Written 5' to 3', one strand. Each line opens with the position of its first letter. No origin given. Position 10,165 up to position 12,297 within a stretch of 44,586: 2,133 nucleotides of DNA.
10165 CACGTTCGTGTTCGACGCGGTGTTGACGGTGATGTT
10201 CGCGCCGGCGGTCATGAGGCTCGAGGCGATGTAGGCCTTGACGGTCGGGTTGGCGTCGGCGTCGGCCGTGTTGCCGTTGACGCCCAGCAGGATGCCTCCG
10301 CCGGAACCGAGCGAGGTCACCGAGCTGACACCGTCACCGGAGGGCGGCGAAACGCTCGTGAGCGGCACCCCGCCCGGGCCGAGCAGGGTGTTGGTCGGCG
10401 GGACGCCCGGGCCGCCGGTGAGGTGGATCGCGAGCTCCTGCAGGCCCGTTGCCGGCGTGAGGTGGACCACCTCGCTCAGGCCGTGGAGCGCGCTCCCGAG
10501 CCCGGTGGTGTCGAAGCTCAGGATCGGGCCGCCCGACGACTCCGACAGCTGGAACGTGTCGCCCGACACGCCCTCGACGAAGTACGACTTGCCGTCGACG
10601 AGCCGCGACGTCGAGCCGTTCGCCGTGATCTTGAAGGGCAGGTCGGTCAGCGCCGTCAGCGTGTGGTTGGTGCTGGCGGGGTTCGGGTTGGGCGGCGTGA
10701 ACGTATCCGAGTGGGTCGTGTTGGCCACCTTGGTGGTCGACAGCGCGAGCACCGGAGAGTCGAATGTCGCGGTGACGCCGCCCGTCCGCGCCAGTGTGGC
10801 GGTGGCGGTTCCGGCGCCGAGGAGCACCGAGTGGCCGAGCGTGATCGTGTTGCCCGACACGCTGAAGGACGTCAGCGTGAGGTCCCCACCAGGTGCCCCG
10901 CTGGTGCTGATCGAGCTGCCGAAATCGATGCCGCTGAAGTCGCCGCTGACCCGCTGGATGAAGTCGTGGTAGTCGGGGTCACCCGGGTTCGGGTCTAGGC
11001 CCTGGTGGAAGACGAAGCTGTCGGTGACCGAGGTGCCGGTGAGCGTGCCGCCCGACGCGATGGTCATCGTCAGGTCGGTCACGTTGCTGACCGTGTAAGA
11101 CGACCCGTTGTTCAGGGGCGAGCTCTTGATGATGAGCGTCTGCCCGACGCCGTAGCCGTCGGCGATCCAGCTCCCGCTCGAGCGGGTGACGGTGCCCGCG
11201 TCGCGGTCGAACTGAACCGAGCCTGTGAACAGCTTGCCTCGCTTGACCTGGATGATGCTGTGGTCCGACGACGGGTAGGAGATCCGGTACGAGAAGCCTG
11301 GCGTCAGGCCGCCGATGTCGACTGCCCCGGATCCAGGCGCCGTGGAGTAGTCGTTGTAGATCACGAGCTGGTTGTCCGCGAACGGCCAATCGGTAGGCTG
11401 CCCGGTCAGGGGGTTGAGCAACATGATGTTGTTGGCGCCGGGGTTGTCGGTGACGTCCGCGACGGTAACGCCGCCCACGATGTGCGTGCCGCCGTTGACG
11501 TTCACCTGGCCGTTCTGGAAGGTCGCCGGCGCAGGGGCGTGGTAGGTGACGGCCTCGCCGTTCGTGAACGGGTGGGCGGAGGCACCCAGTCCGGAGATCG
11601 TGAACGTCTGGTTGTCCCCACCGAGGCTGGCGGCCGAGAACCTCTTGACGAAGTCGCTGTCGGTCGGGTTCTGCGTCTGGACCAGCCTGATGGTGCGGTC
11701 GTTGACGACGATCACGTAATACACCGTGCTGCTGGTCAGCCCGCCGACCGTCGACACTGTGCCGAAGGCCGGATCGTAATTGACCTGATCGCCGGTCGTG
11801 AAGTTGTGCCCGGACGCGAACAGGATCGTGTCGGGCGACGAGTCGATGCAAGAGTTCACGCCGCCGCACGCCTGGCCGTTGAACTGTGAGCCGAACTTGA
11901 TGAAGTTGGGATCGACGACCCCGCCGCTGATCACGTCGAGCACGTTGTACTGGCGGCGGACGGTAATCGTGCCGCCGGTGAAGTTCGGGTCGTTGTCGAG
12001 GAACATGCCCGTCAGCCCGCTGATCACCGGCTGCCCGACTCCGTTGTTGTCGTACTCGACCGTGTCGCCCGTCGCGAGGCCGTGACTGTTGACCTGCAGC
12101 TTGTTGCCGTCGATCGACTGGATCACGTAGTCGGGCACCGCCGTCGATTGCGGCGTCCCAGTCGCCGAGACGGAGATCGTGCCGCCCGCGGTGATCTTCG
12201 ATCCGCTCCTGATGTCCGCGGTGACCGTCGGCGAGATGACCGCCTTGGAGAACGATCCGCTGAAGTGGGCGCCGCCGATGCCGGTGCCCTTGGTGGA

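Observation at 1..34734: One ORF of at least 11,578 codons, invisible in the supplied ORF track, occupies 78% of the window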

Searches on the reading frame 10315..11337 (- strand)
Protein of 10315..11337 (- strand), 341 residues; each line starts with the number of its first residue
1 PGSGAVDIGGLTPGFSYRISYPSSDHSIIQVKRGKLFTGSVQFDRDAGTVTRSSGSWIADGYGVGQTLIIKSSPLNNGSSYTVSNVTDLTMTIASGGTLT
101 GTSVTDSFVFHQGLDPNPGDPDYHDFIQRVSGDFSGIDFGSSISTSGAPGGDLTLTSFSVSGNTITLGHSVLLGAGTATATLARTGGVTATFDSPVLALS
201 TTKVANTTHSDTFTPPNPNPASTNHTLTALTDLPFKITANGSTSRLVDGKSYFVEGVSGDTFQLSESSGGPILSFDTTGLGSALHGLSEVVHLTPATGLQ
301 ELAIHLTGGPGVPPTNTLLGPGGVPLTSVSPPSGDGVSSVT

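Call 68: search_protein_families(library=pfam, proteins=[window:10315-11337:-], max_evalue=1)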
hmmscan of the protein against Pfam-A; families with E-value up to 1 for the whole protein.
window:10315-11337:- (341 aa): 1 family
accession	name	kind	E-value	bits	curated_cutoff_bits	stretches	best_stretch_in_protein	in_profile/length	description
PF03442.20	CBM_X2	-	0.00055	20.4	28.9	0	156-182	43-69/83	Carbohydrate binding domain X2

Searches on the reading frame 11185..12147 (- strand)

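Call 68: search_protein_families(library=pfam, proteins=[window:11185-12147:-], max_evalue=1)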
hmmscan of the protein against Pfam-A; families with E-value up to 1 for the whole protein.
window:11185-12147:- (321 aa): 1 family
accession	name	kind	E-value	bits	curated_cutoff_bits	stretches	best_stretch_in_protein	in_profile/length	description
PF12195.14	End_beta_barrel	-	0.029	14.8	35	1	17-38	21-42/83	Beta barrel domain of bacteriophage endosialidase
